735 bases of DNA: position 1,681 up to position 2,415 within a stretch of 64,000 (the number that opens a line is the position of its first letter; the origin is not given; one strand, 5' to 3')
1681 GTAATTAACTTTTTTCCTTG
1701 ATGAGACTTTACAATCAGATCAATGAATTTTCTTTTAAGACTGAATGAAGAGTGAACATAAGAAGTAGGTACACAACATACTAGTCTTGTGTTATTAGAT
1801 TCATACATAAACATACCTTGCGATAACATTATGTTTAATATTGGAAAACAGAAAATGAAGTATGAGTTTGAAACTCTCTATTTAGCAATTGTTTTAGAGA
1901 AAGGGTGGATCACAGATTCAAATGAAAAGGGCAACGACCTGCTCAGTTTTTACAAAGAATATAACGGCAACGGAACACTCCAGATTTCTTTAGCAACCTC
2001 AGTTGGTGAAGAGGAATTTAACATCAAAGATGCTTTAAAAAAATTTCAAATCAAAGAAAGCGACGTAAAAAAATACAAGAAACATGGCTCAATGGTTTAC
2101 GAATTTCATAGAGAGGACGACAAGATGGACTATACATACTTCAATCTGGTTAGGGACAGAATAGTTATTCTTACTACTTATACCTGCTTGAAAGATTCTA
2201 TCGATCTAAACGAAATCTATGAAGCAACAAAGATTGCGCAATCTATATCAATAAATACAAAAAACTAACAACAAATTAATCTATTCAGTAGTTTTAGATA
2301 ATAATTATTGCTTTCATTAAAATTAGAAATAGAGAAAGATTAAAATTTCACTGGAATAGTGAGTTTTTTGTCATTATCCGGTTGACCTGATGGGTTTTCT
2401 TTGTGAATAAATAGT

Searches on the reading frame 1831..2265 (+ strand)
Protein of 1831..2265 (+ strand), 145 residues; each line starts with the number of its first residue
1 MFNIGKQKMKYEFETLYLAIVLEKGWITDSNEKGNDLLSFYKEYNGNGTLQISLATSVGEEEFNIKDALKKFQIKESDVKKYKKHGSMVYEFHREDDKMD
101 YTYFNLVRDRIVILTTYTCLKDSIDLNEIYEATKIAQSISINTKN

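Call 8: search_protein_families(library=pfam, max_evalue=1, proteins=[window:1831-2265:+])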
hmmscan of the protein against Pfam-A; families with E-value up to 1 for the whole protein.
window:1831-2265:+ (145 aa): 2 families
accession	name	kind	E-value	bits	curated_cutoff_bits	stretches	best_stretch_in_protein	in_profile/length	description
PF06330.16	TRI5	-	0.0096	15.3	25.2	1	15-134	203-313/362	Trichodiene synthase (TRI5)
PF23302.1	HTH_DNAJC9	-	0.043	14.4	27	1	29-84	3-58/69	DNAJC9 HTH domain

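Call 9: search_protein_families(library=ncbifam, max_evalue=1, proteins=[window:1831-2265:+])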
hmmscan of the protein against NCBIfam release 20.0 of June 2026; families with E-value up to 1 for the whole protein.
window:1831-2265:+ (145 aa): 1 family
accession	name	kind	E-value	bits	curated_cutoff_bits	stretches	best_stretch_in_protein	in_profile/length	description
NF011626.0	PRK15052.1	equivalog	0.0032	16.3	579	1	73-120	236-284/421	tagatose-bisphosphate aldolase subunit GatZ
